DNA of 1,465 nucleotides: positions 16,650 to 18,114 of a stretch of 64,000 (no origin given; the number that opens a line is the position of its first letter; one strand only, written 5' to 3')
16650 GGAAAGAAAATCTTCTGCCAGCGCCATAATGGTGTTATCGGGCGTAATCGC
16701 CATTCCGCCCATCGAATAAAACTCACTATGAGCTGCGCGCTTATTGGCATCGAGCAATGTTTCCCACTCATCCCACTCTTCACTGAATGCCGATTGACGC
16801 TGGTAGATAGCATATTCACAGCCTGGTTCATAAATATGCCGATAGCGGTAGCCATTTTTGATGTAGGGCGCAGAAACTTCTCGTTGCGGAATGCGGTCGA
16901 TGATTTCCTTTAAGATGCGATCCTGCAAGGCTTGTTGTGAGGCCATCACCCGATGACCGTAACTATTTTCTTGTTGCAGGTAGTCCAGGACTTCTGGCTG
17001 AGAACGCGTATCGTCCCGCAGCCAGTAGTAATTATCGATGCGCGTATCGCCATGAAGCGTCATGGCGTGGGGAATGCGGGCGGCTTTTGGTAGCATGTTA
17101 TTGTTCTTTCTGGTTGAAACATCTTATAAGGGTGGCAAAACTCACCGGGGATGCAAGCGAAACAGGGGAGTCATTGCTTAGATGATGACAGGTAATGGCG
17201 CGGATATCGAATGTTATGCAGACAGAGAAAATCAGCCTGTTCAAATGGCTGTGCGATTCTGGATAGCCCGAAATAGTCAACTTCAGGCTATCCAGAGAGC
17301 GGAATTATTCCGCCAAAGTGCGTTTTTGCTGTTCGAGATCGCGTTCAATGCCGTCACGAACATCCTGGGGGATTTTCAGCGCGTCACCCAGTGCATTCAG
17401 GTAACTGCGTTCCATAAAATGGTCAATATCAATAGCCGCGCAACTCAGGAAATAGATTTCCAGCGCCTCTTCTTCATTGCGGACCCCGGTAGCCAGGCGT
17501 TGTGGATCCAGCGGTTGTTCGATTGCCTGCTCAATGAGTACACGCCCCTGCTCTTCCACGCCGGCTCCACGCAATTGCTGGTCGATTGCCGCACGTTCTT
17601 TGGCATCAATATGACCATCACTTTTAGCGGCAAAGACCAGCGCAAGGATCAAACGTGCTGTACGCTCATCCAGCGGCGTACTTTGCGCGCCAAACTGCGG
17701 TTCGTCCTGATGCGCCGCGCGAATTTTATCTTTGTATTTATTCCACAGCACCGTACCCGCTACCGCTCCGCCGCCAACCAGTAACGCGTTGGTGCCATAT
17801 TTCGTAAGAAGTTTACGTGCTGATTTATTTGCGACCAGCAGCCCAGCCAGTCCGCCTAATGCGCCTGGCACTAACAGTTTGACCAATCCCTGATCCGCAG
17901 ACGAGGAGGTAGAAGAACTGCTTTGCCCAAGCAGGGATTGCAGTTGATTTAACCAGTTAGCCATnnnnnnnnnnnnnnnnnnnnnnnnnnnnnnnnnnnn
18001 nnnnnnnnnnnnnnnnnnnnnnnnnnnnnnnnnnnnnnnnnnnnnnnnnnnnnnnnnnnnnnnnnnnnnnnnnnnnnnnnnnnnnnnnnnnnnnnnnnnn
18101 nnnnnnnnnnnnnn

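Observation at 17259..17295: Perfect 10-bp inverted repeat downstream of yebE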

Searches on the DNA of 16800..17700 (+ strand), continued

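Call 51: get_annotated_region(hit=H127, flank=60)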
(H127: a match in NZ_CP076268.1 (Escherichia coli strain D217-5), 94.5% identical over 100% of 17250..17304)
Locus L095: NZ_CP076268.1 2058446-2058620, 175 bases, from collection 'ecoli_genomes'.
description: Escherichia coli strain D217-5 chromosome, complete genome
organism: Escherichia coli strain D217-5 (NCBI taxid 562)
replicon: chromosome; assembly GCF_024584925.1
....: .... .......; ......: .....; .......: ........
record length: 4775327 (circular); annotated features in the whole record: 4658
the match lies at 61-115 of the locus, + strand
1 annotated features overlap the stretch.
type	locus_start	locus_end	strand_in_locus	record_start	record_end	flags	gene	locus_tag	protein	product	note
CDS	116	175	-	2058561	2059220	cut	yebE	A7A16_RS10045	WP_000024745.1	tellurite resistance TerB family protein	-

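Call 52: get_annotated_region(hit=H128, flank=60)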
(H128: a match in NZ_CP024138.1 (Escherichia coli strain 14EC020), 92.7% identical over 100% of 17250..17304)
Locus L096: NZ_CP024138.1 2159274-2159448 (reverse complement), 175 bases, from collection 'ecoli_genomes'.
description: Escherichia coli strain 14EC020 chromosome, complete genome
organism: Escherichia coli strain 14EC020 (NCBI taxid 562)
replicon: chromosome; assembly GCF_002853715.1
host: -; source: clinical patient; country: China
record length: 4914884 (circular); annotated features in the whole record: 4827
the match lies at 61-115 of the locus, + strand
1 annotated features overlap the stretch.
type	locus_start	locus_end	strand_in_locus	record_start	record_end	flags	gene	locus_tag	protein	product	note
CDS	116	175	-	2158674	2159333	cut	yebE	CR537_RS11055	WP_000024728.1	tellurite resistance TerB family protein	-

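Call 53: get_annotated_region(hit=H129, flank=60)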
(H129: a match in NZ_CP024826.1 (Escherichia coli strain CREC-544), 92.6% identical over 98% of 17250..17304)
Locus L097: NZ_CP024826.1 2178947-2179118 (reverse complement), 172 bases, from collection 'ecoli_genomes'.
description: Escherichia coli strain CREC-544 chromosome, complete genome
organism: Escherichia coli strain CREC-544 (NCBI taxid 562)
replicon: chromosome; assembly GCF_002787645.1
host: Homo sapiens; source: Rectal swab; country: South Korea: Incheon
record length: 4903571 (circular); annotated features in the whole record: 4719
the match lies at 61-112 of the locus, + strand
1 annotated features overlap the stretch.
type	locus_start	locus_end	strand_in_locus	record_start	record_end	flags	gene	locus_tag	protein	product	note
CDS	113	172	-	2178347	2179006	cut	yebE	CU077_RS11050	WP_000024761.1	tellurite resistance TerB family protein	-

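Call 59: search_dna_similar(query=window:17176-17304:+, collection=plasmids, mode=distant, max_evalue=0.1, max_rows=15)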
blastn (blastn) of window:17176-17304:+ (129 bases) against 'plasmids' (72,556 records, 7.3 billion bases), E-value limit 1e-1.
Records with a match: 5; places in all: 5; records where one place covers at least 80% of the query: 5.
Best place of each record, by identity: >=99% 2; 95-99% 3.
By first word of the organism name: Escherichia 5.
By predicted mobility (MOB-suite, as given by PLSDB): non-mobilizable 5.
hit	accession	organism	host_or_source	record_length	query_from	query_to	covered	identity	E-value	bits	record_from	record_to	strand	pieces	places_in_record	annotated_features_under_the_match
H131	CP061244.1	Escherichia coli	Homo sapiens,cell culture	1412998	1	129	100%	100.0%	3e-59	233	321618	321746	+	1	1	none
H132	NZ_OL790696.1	Escherichia coli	-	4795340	1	129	100%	100.0%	3e-59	233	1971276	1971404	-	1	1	none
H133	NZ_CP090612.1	Escherichia coli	pig,lung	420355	1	129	100%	97.7%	6e-55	220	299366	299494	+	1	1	none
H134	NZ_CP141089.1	Escherichia coli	Homo sapiens,Infected Human Urine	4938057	7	129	95%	98.4%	3e-53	214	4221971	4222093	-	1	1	none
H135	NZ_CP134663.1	Escherichia coli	Larus michahellis,bacteria,cloaca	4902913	7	129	95%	98.4%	3e-53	214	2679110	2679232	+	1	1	none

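Call 60: search_dna_similar(query=window:17176-17304:+, collection=phages, mode=distant, max_evalue=0.1, max_rows=15)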
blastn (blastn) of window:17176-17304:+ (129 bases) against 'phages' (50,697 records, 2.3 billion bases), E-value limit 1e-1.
No match.

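Call 65: search_dna_similar(query=window:17256-17298:+, collection=ecoli_genomes, mode=distant, rows=spread, max_rows=20, max_evalue=10)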
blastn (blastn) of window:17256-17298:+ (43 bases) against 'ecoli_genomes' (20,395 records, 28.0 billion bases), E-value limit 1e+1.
Records with a match: 5426; places in all: 10626; records where one place covers at least 80% of the query: 5426.
Genomes with a match: 5426 of 5426; with a place that covers at least 80% of the query: 5426. Places per genome that has any: lowest 1, median 2, highest 2. On chromosomes: 10624 places; on plasmids: 2.
Best place of each record, by identity: >=99% 3758; 95-99% 1592; 90-95% 76.
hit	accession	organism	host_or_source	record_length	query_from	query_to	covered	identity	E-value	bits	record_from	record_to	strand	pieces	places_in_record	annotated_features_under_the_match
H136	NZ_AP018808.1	Escherichia coli strain E2865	Bos taurus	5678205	1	43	100%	100.0%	7e-13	79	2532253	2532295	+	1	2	none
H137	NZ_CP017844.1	Escherichia coli strain FMU073332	Homo sapiens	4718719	1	43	100%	100.0%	7e-13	79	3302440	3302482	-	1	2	none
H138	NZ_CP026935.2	Escherichia coli strain CFS3292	Bos taurus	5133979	1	43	100%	100.0%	7e-13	79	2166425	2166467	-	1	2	none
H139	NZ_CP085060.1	Escherichia coli strain P30_L1_05.20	Homo sapiens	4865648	1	43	100%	100.0%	7e-13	79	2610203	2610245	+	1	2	none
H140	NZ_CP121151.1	Escherichia coli strain E47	bovine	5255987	1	43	100%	100.0%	7e-13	79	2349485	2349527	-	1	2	none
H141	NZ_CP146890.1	Escherichia coli strain 2-C14-1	cat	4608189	1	43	100%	100.0%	7e-13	79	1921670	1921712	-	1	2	none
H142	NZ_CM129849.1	Escherichia coli strain SW07164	wastewater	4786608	1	43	100%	100.0%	7e-13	79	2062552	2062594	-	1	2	none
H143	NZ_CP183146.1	Escherichia coli strain 455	Homo sapiens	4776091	1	43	100%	100.0%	7e-13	79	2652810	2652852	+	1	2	none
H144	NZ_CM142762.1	Escherichia coli strain GPEC87-32-644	chicken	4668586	1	43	100%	100.0%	7e-13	79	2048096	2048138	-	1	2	none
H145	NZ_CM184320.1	Escherichia coli strain ES10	Aquarana catesbeiana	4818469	1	43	100%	100.0%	7e-13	79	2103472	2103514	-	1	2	none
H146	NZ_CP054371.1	Escherichia coli strain SCU-316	Homo sapiens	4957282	2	43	98%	100.0%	2e-12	77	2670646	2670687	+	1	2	none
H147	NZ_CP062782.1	Escherichia coli O157:H7 strain Z869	Bovine Faeces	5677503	2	43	98%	100.0%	2e-12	77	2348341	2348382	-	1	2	none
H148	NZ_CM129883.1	Escherichia coli strain MB06233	seawater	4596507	2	43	98%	100.0%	2e-12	77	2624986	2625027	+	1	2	none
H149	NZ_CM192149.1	Escherichia coli strain Ec-U3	Homo sapiens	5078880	2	43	98%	100.0%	2e-12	77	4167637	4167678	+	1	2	none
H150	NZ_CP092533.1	Escherichia coli strain DS566-1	Homo sapiens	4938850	2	43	98%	97.6%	1e-10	73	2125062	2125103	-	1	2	none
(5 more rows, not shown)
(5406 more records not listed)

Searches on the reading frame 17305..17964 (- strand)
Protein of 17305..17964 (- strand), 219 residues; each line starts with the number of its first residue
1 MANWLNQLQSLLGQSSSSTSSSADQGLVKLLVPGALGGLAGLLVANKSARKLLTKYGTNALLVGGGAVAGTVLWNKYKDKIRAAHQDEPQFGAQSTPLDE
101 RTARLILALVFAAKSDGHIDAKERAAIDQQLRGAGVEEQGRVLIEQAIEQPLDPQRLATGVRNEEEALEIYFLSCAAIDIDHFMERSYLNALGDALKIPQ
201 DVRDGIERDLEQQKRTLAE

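Call 12: find_related_loci(query=window:17305-17964:-, collection=genome_contigs, flank=2500)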
Query window:17305-17964:- (219 aa) in genome_contigs; peptide patterns used: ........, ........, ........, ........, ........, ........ (x = any residue, [..] = any of these).
480 stretches matched a pattern; 303 encode a relative of the query (tblastn E <= 1e-3); the best 80 are kept; 80 distinct loci.
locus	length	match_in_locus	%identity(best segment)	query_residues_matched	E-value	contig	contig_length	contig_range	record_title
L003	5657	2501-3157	96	1-219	7e-139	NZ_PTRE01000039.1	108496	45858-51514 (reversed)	Escherichia sp. MOD1-EC7003 MOD1-EC7003_39_length_108496_cov_107, whole genome shotgun sequence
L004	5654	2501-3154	96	1-219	3e-137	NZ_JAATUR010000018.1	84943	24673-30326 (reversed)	Escherichia coli strain SCPM-O-B-8794 18length=84943, whole genome shotgun sequence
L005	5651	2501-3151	90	1-217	7e-122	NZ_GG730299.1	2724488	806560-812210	Citrobacter youngae ATCC 29220 Scfld0, whole genome shotgun sequence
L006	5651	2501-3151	89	1-217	9e-122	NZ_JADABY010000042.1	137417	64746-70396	Citrobacter sp. Res13-Sevr-PEB04-36 seq_tig42, whole genome shotgun sequence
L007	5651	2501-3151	88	1-217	2e-121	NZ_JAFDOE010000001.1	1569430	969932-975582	Citrobacter sp. FP75 contig1, whole genome shotgun sequence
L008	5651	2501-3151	89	1-217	1e-121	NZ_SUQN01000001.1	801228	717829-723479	Citrobacter gillenii strain UMG736 UMG736_1, whole genome shotgun sequence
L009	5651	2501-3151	89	1-217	2e-121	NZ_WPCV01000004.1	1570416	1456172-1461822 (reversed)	Citrobacter sp. On2M On2M_4, whole genome shotgun sequence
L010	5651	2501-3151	89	1-217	2e-121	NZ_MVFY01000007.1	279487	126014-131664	Citrobacter portucalensis strain A60 A60_S7_L001_NODE_7_length_279487_cov_21.1854, whole genome shotgun sequence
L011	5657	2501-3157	88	1-219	2e-121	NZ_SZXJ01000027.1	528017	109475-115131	Citrobacter sp. wls619 contig15, whole genome shotgun sequence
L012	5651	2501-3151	89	1-217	2e-121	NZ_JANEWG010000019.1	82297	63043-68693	Citrobacter sp. Awk 4 510132-22-19, whole genome shotgun sequence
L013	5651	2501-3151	88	1-217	2e-120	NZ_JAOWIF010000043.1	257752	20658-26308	Citrobacter sp. Cu233 236, whole genome shotgun sequence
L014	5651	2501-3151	88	1-217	4e-120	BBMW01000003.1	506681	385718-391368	Citrobacter werkmanii NBRC 105721 DNA, contig: CIWKM03, whole genome shotgun sequence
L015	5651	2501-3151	88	1-217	2e-120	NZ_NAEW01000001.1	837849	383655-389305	Citrobacter braakii strain ATCC 51113 CbraakiiATCC_L001_NODE_1_length_837849__22.4616, whole genome shotgun sequence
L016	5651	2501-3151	88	1-217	3e-120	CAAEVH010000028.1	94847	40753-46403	MAG TPA_asm: uncultured Raoultella sp., isolate HGM20637, WGS project CAAEVH010000000 data, contig: ERS608581_38_k95_440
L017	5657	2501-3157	90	1-219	4e-119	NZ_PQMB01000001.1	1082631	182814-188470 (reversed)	Citrobacter amalonaticus strain S646 scaffold1.1, whole genome shotgun sequence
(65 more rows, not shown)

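Call 37: find_homologous_proteins(query=window:17305-17964:-, max_evalue=1e-60)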
Query window:17305-17964:- (219 aa): 1363 proteins with E <= 1e-60 among 7355 candidates; the best 120 are listed.
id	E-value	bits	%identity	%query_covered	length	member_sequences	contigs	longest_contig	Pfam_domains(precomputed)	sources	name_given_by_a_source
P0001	1.3e-134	464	100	100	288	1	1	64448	PF04391.18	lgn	-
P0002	2.1e-134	463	100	100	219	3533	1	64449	PF04391.18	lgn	-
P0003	2.8e-129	447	94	100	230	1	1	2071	PF04391.18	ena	-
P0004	3.7e-129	446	98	100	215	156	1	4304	PF04391.18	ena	-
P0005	6.5e-129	446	94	100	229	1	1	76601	PF04391.18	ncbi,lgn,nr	ncbi:tellurite resistance TerB family protein [Escherichia coli]|nr:tellurite resistance TerB family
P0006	3.0e-128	443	95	100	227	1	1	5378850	PF04391.18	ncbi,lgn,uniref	ncbi:tellurite resistance TerB family protein [Escherichia coli]|uniref:tellurite resistance TerB fa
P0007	3.4e-120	417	89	99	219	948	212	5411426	PF04391.18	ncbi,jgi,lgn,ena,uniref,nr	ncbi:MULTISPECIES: tellurite resistance TerB family protein [Citrobacter]|uniref:Inner membrane prot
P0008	3.2e-119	414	88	99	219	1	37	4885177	PF04391.18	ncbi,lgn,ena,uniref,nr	ncbi:tellurite resistance TerB family protein [Citrobacter freundii]|uniref:tellurite resistance Ter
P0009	3.7e-119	414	88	99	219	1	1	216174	PF04391.18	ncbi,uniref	ncbi:tellurite resistance TerB family protein [Citrobacter freundii]|uniref:tellurite resistance Ter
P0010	4.4e-119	414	88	99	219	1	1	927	PF04391.18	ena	-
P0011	4.7e-119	413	88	99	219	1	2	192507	PF04391.18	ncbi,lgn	ncbi:TPA: tellurite resistance TerB family protein [Citrobacter freundii]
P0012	4.8e-119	413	88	99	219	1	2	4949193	PF04391.18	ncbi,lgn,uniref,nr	ncbi:tellurite resistance TerB family protein [Citrobacter freundii]|uniref:tellurite resistance Ter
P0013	4.9e-119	413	88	99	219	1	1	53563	PF04391.18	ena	-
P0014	7.2e-119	413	88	99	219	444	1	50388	PF04391.18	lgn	-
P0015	8.6e-119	413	88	99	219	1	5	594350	PF04391.18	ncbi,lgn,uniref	ncbi:tellurite resistance TerB family protein [Citrobacter freundii]|uniref:tellurite resistance Ter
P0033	6.2e-118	410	97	91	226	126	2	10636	PF04391.18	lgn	-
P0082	8.7e-116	403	94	100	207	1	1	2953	PF04391.18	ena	-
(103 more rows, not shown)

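Call 38: list_cluster_members(proteins=[P0002, P0004, P0033])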
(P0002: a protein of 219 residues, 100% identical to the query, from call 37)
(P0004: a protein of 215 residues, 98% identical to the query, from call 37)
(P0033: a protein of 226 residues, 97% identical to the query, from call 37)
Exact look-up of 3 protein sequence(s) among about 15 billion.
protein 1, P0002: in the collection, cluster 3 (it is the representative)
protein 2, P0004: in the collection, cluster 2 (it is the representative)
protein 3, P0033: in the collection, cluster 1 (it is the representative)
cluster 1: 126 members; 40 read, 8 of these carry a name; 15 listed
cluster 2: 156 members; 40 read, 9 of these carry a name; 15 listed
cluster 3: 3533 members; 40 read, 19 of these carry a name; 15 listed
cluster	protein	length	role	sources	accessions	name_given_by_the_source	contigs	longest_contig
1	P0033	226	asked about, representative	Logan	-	-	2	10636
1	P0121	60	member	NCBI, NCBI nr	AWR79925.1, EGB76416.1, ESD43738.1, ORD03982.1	hypothetical protein HMPREF9532_03107 [Escherichia coli MS 57-2] | hypothetical protein B9T59_01315 [Escherichia coli]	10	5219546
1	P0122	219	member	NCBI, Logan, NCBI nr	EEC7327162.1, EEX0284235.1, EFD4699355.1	tellurite resistance TerB family protein [Escherichia coli]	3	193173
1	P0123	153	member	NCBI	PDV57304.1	hypothetical protein BER12_14290, partial [Escherichia coli]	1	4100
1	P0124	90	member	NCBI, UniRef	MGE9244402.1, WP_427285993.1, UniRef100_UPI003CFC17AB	DUF533 domain-containing protein, partial [Escherichia coli] | DUF533 domain-containing protein n=1 Tax=Escherichia coli TaxID=562 RepID=UPI003CFC17AB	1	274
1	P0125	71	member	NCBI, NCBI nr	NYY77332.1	hypothetical protein DMH20_08100 [Escherichia coli] | hypothetical protein [Escherichia coli]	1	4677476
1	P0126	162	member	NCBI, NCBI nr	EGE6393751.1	tellurite resistance TerB family protein, partial [Escherichia coli] | tellurite resistance TerB family protein [Escherichia coli]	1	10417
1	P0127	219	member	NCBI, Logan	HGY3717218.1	TPA: tellurite resistance TerB family protein [Citrobacter gillenii]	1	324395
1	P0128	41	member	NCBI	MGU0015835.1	hypothetical protein ACVXG9_08365 [Escherichia coli]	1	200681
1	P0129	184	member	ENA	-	-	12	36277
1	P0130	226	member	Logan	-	-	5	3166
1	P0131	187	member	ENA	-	-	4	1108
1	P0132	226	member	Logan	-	-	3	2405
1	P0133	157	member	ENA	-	-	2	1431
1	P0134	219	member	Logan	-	-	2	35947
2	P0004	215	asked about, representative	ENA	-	-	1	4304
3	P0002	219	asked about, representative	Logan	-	-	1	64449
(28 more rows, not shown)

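Call 79: find_encoding_contigs(protein=P0006, flank=1200, max_places=2)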
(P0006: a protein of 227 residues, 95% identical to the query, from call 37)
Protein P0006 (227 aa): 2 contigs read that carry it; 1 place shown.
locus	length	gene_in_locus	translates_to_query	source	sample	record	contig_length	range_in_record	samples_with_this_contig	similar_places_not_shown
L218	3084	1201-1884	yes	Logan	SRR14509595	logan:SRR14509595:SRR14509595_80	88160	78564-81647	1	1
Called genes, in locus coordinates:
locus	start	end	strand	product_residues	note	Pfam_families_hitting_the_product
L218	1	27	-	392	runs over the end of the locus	PF22660:RS_preATP-grasp-like, PF02222:ATP-grasp, PF02655:ATP-grasp_3 (weak), PF02786:CPSase_L_D2 (weak), PF07478:Dala_Dala_lig_C, PF21244:PurT_C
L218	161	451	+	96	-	PF07130:YebG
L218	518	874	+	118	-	PF13995:YebF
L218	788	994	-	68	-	-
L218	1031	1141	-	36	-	-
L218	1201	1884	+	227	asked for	PF04391:DUF533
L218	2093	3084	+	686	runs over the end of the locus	PF02897:Peptidase_S9_N, PF00326:Peptidase_S9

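Call 80: find_encoding_contigs(protein=P0005, flank=1200, max_places=2)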
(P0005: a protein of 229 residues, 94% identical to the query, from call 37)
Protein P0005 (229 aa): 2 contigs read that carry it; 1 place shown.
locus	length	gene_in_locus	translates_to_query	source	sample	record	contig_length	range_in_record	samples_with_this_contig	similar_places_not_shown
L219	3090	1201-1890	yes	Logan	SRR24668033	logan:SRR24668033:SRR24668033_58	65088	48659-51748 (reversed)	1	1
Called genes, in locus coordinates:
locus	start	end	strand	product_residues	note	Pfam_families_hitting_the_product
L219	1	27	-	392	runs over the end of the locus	PF22660:RS_preATP-grasp-like, PF02222:ATP-grasp, PF02655:ATP-grasp_3 (weak), PF02786:CPSase_L_D2 (weak), PF07478:Dala_Dala_lig_C, PF21244:PurT_C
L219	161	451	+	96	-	PF07130:YebG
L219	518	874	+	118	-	PF13995:YebF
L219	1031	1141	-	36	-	-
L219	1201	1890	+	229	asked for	PF04391:DUF533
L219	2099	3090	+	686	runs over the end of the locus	PF02897:Peptidase_S9_N, PF00326:Peptidase_S9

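Call 81: find_encoding_contigs(protein=P0082, flank=1200, max_places=2)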
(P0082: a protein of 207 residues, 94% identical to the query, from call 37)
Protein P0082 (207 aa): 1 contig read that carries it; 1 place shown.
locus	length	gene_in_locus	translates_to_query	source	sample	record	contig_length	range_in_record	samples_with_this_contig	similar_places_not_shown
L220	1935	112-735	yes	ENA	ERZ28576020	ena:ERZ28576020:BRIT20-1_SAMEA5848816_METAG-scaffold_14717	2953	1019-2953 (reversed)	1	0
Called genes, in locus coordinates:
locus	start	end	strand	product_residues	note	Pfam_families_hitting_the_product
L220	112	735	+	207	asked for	PF04391:DUF533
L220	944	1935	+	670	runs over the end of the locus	?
